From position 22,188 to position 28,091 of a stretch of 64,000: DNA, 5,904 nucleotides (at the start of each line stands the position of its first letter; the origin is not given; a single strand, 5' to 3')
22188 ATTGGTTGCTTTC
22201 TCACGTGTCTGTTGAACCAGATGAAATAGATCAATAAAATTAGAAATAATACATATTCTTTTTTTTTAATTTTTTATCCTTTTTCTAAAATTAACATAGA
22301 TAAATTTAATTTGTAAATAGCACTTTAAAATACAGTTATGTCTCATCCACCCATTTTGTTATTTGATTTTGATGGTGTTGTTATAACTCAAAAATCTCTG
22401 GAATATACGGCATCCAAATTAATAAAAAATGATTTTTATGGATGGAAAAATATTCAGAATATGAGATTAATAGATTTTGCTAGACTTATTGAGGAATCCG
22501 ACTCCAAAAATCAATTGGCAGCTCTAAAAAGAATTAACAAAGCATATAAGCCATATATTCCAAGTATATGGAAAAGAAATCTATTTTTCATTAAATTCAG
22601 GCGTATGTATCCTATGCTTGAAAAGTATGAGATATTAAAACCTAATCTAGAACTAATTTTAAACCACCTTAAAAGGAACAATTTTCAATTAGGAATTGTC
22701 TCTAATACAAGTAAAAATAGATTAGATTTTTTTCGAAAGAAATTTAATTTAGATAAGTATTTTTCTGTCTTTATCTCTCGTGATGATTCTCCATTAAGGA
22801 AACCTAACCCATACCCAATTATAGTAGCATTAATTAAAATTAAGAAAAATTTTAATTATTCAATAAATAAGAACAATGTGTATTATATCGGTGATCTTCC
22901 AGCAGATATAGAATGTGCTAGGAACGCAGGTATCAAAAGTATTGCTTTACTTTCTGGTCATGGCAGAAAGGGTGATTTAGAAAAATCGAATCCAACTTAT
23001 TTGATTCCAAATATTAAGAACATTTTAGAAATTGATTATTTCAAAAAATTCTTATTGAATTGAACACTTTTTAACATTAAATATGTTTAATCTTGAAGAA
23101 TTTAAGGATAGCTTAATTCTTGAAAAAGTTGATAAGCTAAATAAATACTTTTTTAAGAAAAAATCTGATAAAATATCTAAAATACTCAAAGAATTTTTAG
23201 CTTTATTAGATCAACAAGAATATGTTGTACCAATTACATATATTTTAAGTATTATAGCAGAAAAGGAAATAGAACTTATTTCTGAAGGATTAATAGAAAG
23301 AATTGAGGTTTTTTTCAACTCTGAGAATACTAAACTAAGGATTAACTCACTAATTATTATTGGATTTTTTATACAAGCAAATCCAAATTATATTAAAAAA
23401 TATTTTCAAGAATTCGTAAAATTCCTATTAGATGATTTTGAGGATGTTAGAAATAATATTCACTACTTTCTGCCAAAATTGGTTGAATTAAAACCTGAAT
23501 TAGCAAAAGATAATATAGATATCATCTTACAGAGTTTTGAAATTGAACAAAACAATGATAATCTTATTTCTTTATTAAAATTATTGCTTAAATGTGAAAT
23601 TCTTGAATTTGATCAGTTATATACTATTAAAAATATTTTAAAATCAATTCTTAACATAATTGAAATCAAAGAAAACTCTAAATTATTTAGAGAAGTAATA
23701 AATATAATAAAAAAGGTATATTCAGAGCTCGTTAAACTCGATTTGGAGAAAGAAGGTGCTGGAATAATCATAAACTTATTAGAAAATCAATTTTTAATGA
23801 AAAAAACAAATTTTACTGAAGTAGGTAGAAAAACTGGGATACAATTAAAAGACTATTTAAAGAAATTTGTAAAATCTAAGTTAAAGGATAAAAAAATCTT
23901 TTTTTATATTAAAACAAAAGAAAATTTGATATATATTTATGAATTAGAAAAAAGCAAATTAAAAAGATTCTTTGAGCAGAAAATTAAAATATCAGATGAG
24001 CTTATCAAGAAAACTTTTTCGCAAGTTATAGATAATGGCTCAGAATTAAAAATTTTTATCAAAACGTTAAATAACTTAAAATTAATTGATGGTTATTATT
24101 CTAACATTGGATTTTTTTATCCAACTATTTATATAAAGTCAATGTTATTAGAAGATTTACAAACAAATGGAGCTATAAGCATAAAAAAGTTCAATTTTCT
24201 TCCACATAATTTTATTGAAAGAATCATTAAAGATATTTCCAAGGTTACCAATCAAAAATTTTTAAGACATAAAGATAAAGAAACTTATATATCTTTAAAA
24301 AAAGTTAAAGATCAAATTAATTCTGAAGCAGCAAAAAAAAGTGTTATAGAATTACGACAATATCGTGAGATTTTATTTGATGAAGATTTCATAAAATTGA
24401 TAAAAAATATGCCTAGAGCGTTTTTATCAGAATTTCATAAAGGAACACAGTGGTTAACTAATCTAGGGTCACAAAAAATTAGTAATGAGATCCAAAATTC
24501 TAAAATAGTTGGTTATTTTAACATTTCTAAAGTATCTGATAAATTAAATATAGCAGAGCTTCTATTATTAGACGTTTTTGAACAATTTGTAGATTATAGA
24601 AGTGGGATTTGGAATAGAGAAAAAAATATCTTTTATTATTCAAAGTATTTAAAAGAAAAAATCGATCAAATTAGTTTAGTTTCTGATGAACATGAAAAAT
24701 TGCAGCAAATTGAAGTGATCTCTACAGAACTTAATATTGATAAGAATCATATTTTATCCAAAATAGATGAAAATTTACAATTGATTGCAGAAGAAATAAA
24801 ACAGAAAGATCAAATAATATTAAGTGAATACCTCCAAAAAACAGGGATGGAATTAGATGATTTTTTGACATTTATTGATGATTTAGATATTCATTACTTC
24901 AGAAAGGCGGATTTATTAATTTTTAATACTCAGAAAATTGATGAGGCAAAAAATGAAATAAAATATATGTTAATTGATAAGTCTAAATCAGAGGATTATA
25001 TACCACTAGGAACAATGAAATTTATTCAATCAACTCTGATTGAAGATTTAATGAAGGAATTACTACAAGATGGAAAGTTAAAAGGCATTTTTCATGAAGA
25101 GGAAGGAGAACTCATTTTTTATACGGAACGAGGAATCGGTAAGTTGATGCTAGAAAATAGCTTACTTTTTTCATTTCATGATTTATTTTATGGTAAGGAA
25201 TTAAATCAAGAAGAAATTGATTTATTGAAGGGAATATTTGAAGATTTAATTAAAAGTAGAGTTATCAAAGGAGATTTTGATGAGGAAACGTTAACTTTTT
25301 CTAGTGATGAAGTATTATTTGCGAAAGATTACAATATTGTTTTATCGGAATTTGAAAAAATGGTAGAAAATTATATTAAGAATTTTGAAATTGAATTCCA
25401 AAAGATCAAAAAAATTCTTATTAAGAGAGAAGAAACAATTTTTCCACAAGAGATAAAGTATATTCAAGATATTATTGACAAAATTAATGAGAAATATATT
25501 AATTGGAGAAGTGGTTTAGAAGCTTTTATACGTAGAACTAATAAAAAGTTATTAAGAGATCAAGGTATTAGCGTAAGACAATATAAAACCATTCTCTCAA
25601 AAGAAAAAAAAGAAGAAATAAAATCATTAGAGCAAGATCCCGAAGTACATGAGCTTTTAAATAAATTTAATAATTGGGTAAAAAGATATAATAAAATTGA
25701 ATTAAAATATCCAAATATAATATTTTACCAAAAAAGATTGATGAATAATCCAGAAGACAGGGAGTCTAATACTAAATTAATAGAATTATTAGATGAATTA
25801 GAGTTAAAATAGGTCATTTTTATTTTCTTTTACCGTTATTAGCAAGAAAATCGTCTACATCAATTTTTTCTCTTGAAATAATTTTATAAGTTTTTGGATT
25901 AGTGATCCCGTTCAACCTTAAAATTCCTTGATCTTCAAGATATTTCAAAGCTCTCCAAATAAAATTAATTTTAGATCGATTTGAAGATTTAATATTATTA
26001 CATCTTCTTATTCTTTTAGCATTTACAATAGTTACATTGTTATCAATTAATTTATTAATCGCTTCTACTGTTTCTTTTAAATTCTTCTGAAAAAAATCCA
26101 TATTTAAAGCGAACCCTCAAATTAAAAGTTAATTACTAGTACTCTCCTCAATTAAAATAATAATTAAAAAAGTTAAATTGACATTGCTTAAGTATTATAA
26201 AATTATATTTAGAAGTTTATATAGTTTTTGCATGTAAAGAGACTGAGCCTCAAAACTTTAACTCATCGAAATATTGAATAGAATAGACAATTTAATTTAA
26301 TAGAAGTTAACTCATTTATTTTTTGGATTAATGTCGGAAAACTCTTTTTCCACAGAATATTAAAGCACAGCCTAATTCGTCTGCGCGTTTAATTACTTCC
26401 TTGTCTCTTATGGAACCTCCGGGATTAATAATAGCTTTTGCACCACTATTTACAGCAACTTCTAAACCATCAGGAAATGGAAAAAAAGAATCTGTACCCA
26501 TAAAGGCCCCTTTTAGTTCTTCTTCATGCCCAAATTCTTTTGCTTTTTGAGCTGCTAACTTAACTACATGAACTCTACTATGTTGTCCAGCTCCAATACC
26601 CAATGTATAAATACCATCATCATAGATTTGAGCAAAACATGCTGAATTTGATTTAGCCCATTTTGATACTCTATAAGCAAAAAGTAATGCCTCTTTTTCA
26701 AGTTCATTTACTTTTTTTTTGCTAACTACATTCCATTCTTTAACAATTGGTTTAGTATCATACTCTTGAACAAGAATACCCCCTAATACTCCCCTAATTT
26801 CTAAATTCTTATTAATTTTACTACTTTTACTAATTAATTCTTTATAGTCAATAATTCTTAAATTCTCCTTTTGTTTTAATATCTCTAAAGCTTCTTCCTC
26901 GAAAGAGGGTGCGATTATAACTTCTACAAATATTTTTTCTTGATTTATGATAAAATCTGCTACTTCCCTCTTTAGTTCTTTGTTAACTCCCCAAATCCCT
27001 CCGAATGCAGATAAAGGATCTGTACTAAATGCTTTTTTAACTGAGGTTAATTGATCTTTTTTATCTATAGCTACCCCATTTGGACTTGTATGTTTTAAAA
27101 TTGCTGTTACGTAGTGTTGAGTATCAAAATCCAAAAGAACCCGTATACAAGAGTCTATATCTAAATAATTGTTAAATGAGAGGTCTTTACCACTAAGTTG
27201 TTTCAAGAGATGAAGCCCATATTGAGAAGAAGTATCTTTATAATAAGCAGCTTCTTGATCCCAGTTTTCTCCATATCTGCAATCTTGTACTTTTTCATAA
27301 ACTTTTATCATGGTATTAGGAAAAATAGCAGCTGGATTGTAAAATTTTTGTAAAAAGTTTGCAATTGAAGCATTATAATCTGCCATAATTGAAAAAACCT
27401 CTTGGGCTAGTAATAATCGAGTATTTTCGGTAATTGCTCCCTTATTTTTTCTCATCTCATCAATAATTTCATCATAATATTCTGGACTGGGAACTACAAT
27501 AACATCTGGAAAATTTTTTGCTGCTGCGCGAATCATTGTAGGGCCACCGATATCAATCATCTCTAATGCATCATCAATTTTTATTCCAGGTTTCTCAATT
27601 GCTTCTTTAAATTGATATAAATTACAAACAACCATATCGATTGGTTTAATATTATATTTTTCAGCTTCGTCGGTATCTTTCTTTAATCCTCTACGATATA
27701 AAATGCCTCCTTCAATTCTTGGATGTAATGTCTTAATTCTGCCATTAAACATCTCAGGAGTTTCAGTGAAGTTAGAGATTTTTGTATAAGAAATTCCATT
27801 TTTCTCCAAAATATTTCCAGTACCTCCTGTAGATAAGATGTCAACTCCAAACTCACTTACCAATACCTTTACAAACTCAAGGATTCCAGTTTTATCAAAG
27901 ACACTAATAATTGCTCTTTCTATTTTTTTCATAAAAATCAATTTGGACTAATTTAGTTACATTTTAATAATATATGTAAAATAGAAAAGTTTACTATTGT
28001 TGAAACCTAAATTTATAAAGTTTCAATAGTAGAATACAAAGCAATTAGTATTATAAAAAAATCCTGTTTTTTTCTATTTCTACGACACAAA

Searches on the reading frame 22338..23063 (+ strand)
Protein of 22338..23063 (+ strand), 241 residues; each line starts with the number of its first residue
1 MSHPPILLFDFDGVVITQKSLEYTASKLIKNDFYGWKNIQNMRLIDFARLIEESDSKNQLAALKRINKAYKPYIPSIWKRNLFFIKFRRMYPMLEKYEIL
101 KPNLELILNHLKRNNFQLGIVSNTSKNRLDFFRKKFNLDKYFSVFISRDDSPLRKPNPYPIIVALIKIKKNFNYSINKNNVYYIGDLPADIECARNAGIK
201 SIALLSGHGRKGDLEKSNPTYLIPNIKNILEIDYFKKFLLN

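Call 16: search_protein_families(library=pfam, proteins=[window:22338-23063:+], max_evalue=0.001)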
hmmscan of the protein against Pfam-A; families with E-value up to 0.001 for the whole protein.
window:22338-23063:+ (241 aa): 5 families
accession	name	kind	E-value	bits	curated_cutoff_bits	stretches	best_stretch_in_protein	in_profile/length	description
PF13419.12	HAD_2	-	7.9e-24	85.2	23.8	1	7-203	1-177/178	Haloacid dehalogenase-like hydrolase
PF00702.32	Hydrolase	-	4.2e-16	60.3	26.4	1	7-198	4-191/191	haloacid dehalogenase-like hydrolase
PF13242.12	Hydrolase_like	-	4.4e-11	43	22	1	154-227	3-73/75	HAD-hyrolase-like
PF12710.13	HAD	-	1.4e-05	26.1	27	1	8-195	2-189/189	haloacid dehalogenase-like hydrolase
PF08645.17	PNK3P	-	1.5e-05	25.2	22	0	97-187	27-126/161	Polynucleotide kinase 3 phosphatase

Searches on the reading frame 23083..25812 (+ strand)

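Call 60: search_protein_families(library=pfam, proteins=[window:23083-25812:+], max_evalue=0.0001)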
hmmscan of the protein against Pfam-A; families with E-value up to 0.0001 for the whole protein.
window:23083-25812:+ (909 aa): 1 family
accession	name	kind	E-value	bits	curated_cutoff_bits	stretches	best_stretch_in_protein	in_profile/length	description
PF14890.11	Intein_splicing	-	1.5e-05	25.2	35.8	0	513-786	20-135/155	Intein splicing domain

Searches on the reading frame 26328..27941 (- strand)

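Call 61: search_protein_families(library=pfam, proteins=[window:26328-27941:-], max_evalue=0.0001)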
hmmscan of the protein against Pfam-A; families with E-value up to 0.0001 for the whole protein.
window:26328-27941:- (537 aa): 2 families
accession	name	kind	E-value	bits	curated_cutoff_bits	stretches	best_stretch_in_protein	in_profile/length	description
PF01808.24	AICARFT_IMPCHas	-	1.3e-90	304.4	25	1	140-466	1-311/311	AICARFT/IMPCHase bienzyme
PF02142.27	MGS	-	5.9e-18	65.2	24.1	1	19-135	1-94/94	MGS-like domain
